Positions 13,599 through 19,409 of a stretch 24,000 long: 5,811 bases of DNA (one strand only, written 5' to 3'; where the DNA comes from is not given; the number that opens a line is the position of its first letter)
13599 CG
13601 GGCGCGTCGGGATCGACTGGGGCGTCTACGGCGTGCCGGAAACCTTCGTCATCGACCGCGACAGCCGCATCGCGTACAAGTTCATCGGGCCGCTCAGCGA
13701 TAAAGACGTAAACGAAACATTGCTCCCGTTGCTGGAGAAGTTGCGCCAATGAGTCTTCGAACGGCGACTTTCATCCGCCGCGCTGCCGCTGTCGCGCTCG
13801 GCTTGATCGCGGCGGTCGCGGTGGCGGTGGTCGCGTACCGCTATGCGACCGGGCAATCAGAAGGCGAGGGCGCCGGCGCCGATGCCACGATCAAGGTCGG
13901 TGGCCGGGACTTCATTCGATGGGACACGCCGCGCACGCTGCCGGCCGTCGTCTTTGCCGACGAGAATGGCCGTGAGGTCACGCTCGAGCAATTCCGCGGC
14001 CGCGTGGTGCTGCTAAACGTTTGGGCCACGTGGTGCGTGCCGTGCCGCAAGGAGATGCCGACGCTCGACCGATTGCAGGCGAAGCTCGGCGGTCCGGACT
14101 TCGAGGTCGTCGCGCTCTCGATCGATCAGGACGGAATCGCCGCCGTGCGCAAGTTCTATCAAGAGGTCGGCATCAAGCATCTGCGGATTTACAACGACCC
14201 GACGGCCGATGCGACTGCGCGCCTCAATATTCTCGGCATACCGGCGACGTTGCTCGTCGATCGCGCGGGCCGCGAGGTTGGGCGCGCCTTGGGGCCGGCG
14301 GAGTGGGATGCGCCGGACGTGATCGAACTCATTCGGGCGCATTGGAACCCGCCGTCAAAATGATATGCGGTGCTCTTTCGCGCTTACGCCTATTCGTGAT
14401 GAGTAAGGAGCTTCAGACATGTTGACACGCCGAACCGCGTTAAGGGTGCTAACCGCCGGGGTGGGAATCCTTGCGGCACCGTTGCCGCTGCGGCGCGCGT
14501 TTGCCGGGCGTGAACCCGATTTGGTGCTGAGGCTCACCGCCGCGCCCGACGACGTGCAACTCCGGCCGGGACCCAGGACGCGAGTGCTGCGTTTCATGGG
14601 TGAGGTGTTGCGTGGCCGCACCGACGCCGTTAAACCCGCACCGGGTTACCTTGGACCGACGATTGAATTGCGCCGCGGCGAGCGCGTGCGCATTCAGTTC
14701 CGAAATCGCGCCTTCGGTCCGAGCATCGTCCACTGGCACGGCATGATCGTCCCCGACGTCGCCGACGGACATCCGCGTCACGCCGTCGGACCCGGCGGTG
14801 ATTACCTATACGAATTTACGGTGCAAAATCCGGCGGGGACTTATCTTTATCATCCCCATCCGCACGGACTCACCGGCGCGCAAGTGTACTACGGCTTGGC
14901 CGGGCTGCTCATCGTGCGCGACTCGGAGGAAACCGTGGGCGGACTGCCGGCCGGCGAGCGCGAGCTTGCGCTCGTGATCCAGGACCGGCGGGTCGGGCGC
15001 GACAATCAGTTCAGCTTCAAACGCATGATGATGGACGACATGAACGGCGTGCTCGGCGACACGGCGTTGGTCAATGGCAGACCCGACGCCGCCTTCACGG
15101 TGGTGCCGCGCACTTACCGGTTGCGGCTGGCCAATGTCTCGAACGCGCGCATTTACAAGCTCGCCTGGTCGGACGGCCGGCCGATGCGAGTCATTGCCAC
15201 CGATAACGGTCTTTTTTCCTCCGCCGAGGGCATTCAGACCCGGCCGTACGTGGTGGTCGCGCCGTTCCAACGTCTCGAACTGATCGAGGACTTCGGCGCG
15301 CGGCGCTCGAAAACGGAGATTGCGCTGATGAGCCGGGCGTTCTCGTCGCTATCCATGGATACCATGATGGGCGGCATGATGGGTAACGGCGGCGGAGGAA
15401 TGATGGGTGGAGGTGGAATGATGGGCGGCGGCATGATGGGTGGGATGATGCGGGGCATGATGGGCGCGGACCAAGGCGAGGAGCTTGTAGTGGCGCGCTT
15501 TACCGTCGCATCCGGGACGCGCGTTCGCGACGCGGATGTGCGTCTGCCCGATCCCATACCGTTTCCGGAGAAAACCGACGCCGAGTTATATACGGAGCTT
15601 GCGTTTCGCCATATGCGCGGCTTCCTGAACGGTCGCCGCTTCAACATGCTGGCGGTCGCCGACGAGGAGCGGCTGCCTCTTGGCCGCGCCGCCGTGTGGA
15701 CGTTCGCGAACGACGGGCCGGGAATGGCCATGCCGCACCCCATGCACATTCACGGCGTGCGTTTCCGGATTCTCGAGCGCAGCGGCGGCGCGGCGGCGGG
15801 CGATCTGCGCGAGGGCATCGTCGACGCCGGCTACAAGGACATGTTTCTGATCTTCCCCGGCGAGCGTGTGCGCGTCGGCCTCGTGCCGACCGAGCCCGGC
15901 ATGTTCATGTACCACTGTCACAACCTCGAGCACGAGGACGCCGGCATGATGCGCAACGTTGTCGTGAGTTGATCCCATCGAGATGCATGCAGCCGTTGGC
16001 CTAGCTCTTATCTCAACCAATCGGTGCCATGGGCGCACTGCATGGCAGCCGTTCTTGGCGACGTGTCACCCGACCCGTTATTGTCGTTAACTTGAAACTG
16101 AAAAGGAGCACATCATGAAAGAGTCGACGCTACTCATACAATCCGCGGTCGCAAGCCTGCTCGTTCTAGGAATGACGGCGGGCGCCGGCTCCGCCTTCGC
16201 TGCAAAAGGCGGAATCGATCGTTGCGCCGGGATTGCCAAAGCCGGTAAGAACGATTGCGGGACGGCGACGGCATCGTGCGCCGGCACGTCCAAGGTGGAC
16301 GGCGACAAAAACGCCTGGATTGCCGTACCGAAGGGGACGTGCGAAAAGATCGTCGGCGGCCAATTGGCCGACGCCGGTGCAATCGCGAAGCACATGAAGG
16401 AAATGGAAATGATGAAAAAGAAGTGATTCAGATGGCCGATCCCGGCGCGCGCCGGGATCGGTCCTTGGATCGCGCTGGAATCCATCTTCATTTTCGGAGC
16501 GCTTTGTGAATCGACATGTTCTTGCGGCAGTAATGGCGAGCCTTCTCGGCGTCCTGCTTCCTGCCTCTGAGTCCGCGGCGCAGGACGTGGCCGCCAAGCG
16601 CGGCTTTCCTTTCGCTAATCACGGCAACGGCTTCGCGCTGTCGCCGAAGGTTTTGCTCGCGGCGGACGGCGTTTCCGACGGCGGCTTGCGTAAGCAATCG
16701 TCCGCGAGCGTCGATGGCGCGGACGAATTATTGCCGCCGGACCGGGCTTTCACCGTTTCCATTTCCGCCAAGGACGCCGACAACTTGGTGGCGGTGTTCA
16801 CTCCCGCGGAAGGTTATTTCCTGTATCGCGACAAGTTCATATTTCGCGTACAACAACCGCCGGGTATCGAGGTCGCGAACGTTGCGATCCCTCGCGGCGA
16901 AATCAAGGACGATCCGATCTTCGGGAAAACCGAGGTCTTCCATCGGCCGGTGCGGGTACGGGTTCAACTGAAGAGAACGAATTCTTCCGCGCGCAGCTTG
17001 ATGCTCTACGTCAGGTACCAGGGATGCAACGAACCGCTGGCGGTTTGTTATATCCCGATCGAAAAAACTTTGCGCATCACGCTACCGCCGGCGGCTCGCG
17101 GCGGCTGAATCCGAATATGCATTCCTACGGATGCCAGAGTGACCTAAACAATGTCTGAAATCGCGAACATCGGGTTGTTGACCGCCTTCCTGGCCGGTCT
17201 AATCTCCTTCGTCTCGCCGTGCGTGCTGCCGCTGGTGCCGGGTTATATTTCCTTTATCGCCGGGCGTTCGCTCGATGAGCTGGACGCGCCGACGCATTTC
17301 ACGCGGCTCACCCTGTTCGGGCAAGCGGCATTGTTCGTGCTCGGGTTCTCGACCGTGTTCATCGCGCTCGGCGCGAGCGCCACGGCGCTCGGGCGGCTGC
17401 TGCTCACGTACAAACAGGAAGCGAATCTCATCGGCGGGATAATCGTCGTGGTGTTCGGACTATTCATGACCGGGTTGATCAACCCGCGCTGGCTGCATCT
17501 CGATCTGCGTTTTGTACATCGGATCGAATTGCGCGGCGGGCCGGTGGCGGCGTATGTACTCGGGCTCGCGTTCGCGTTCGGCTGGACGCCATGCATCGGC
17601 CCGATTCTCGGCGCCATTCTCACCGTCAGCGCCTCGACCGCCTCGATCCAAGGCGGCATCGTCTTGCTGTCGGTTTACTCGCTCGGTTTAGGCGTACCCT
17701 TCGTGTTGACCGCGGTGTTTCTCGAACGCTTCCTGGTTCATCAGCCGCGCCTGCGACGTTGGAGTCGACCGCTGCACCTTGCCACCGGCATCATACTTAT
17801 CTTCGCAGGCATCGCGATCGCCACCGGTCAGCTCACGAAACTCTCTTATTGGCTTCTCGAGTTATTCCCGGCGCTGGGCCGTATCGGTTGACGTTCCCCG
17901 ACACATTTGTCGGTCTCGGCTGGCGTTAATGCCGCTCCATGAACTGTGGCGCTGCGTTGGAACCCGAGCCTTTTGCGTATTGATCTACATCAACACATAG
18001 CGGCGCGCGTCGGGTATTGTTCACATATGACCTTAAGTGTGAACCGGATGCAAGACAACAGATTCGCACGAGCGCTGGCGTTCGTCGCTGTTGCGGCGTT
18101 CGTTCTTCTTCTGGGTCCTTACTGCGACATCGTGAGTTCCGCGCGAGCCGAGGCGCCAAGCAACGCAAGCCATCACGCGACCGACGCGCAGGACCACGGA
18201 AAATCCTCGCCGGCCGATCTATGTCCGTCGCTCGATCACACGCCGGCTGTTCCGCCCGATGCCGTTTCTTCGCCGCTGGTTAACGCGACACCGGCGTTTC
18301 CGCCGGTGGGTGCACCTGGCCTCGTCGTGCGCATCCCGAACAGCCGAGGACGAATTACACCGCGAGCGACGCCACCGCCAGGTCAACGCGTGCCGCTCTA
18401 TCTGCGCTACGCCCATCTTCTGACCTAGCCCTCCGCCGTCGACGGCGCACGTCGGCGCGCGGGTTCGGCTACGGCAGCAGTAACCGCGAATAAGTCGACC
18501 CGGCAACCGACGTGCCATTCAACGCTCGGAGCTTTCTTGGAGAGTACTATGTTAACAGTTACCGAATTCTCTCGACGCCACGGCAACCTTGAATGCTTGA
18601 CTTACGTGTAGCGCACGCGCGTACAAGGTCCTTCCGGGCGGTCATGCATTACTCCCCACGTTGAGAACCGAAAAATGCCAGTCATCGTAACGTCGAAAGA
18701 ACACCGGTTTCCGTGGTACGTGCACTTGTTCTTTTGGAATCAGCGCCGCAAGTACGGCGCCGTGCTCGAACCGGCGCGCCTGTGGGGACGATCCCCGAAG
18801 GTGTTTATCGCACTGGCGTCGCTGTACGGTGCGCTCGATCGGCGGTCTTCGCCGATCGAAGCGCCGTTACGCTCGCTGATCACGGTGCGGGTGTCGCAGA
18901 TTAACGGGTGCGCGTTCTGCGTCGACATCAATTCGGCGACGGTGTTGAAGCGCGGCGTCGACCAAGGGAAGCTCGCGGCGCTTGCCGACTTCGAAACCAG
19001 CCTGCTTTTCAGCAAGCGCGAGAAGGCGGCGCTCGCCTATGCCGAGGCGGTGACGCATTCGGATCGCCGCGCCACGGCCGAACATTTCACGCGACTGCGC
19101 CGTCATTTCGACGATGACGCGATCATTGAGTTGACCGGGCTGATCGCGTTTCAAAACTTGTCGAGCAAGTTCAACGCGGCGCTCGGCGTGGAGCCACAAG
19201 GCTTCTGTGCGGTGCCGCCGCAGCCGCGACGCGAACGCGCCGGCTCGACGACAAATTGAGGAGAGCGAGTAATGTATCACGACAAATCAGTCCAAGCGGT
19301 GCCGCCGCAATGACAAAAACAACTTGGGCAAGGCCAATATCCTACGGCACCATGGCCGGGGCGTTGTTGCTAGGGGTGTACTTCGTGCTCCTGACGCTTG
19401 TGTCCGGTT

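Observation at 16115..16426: Orphan bufferin-like (DUF2282) precursor with a Met/Lys tail, lacking its MNIO maturation genes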

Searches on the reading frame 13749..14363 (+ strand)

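Call 6: search_protein_families(library=pfam, proteins=[window:13749-14363:+], max_evalue=0.01)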
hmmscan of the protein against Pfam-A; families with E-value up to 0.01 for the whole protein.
window:13749-14363:+ (204 aa): 7 families
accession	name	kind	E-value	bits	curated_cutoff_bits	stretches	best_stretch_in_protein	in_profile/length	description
PF08534.16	Redoxin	-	3.8e-21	75.9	26.6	1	63-189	5-142/148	Redoxin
PF00578.27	AhpC-TSA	-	1.3e-15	57.8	26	1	65-174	6-119/124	AhpC/TSA family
PF13905.12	Thioredoxin_8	-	6e-12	46.2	27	1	84-175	1-93/94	Thioredoxin-like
PF00085.26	Thioredoxin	-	1.3e-06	28.8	23.5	1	84-135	18-66/103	Thioredoxin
PF00255.25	GSHPx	-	7.6e-05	22.7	27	1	70-129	7-65/108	Glutathione peroxidase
PF02630.20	SCO1-SenC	-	0.0046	17.4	22.8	1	69-141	6-83/134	SCO1/SenC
PF13098.12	Thioredoxin_2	-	0.0093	16.7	27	0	84-179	5-90/104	Thioredoxin-like domain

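Call 56: search_protein_families(library=ncbifam, proteins=[window:13749-14363:+], max_evalue=0.001)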
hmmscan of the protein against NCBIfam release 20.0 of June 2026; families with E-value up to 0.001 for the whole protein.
window:13749-14363:+ (204 aa): 11 families
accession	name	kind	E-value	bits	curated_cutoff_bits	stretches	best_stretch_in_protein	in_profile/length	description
NF047696.1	ThlDiSintTplARhiz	equivalog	1.2e-50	172.4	230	1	58-198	71-215/219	thiol:disulfide interchange protein TlpA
NF002854.0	PRK03147.1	subfamily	9.3e-21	74.5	170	1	65-177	43-153/176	thiol-disulfide oxidoreductase ResA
NF041054.1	WAxxUGC_long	equivalog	1.9e-15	57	300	1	63-177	83-195/354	ResA-like WAxxUGC motif-containing protein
TIGR00385.1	dsbE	subfamily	6.6e-15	55.1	123.15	1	76-183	54-157/173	DsbE family thiol:disulfide interchange protein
NF011941.0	PRK15412.1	equivalog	1.3e-09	37.9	359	1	83-175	67-154/185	thiol:disulfide interchange protein DsbE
TIGR01068.1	thioredoxin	equivalog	2e-09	37.5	96.8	1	85-129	15-58/101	thioredoxin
NF041202.1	StoA_CxxC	exception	6e-09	36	210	1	82-184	50-152/163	endospore biogenesis thiol-disulfide oxidoreductase StoA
NF006898.0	PRK09381.1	equivalog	5.9e-06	26.6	138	1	86-155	23-89/109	thioredoxin TrxA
TIGR02540.1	gpx7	equivalog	1.7e-05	24.7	207.3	1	71-130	9-68/153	putative glutathione peroxidase Gpx7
NF040769.1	SelL_rel_redox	subfamily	4.8e-05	23.1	120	1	63-155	2-94/173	SelL-related redox protein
NF010625.0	PRK14018.1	equivalog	0.00011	20.9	522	1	60-175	34-151/521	bifunctional peptide-methionine (S)-S-oxide reductase MsrA/peptide-methionine (R)-S-oxide reductase MsrB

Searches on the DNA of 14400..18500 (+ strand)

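Call 11: search_dna_similar(query=window:14400-18500:+, collection=plasmids, mode=near)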
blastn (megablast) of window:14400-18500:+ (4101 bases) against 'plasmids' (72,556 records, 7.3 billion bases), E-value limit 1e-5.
No match.

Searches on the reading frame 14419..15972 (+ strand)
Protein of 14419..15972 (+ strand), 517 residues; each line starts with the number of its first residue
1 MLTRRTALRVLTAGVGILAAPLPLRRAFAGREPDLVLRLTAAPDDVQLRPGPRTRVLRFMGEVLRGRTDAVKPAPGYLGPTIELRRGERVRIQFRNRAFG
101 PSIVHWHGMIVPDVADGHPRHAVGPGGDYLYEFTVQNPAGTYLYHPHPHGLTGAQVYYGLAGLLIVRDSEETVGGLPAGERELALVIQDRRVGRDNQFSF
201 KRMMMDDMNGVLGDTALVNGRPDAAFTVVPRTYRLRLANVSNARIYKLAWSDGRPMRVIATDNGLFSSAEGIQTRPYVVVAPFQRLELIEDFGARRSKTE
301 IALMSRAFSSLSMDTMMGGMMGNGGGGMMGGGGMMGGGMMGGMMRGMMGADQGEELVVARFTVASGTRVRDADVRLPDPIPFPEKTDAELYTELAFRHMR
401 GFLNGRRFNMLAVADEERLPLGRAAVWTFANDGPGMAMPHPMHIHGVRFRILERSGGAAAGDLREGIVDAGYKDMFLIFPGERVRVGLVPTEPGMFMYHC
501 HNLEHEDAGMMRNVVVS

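Call 6: search_protein_families(library=pfam, proteins=[window:14419-15972:+], max_evalue=0.01)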
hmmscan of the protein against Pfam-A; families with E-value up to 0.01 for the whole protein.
window:14419-15972:+ (517 aa): 2 families
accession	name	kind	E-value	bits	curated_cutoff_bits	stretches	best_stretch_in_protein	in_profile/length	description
PF07731.20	Cu-oxidase_2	-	1.6e-29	102.9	20.4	1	415-516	33-133/137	Multicopper oxidase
PF07732.21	Cu-oxidase_3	-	1.5e-23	83.5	21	1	77-170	24-118/119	Multicopper oxidase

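Call 56: search_protein_families(library=ncbifam, proteins=[window:14419-15972:+], max_evalue=0.001)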
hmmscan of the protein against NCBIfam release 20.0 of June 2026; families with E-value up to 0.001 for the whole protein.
window:14419-15972:+ (517 aa): 9 families
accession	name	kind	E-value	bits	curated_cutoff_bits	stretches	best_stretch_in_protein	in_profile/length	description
NF008205.1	PRK10965.1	equivalog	1e-70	239.1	525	2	12-288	10-284/529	multicopper oxidase CueO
NF045554.1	AmiPhnlOxPhsA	equivalog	5e-43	147.5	950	2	102-299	115-330/581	O-aminophenol oxidase PhsA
NF008135.0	PRK10883.1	equivalog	4.8e-34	117.7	581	1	77-293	74-286/471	cell division protein FtsP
TIGR01480.1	copper_res_A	subfamily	2.7e-19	69.1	478.95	2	78-171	74-165/593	copper resistance system multicopper oxidase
TIGR03389.1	laccase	equivalog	2e-14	53.3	558.9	1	77-237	31-191/539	laccase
TIGR03388.1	ascorbase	equivalog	6.6e-14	51.5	614.8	1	78-171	30-124/542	L-ascorbate oxidase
TIGR03390.1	ascorbOXfungal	equivalog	7e-09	34.7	445.35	1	78-196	37-154/538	L-ascorbate oxidase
TIGR02376.1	Cu_nitrite_red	equivalog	4.4e-07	29.6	296.3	0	79-202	58-183/326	copper-containing nitrite reductase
TIGR02656.1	cyanin_plasto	equivalog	0.00029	21.2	87.85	0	76-153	13-91/99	plastocyanin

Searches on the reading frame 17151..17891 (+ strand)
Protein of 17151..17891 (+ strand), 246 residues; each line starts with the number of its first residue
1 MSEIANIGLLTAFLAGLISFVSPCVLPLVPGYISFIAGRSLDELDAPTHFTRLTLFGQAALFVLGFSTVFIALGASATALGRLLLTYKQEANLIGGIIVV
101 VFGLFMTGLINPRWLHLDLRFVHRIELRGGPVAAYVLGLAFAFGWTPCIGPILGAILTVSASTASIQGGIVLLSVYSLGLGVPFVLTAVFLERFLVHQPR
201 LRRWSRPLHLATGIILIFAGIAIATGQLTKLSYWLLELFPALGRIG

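Call 6: search_protein_families(library=pfam, proteins=[window:17151-17891:+], max_evalue=0.01)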
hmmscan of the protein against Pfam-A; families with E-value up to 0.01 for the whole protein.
window:17151-17891:+ (246 aa): 1 family
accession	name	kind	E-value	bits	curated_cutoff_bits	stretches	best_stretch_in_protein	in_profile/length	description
PF02683.22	DsbD_TM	-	7.3e-19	68.4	27.1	1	9-222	5-213/219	Cytochrome C biogenesis protein transmembrane domain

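Call 56: search_protein_families(library=ncbifam, proteins=[window:17151-17891:+], max_evalue=0.001)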
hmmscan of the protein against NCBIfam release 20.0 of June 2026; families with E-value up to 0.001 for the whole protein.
window:17151-17891:+ (246 aa): 3 families
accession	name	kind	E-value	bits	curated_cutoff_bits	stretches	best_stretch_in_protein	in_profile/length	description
NF045694.1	seleno_TsoB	exception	1.5e-15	56.4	805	1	8-217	184-384/572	rhodanese/DsbD fusion-like selenoprotein TsoB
NF001419.0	PRK00293.1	subfamily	3.6e-12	45.7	330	1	8-230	171-388/574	protein-disulfide reductase DsbD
NF040495.1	tranport_ArsG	equivalog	1.5e-10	40.9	200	1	6-223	4-220/225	aromatic aminobenezylarsenical efflux permease ArsG family transporter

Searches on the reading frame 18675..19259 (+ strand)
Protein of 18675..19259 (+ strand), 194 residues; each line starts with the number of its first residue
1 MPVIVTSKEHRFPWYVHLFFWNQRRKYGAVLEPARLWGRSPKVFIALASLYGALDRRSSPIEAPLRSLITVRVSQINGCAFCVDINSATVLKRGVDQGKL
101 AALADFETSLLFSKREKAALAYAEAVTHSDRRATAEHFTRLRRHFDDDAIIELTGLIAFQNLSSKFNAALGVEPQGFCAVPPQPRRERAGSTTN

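Call 7: search_protein_families(library=pfam, proteins=[window:18675-19259:+], max_evalue=0.01)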
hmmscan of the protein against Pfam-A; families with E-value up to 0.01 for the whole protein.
window:18675-19259:+ (194 aa): 1 family
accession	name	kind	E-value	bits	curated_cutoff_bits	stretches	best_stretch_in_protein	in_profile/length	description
PF02627.25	CMD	-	3e-14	53.2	23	1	41-125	1-84/84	Carboxymuconolactone decarboxylase family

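Call 56: search_protein_families(library=ncbifam, proteins=[window:18675-19259:+], max_evalue=0.001)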
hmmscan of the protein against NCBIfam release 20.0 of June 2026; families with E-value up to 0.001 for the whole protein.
window:18675-19259:+ (194 aa): 6 families
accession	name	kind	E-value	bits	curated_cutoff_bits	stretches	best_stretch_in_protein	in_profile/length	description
NF053654.1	GroundWater_YciW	equivalog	6.8e-41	140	310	1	10-176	10-175/179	YciW-related (seleno)protein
TIGR01926.1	peroxid_rel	subfamily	2.2e-14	53.7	81.8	1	24-174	23-175/178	peroxidase-related enzyme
TIGR00778.1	ahpD_dom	domain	4.7e-08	32.4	27.8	1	65-103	7-45/51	alkylhydroperoxidase AhpD family core domain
TIGR04030.1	perox_Avi_7169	hypoth_equivalog_domain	4.2e-07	30.2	233.15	1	66-171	76-183/185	alkylhydroperoxidase domain protein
NF041238.1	AhpD_rel_CFYUT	equivalog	2.2e-05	23.8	175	0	124-189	75-142/357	alkylhydroperoxidase-related (seleno)protein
TIGR00777.1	ahpD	subfamily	0.00048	20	191.95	1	68-100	119-151/177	alkylhydroperoxidase, AhpD family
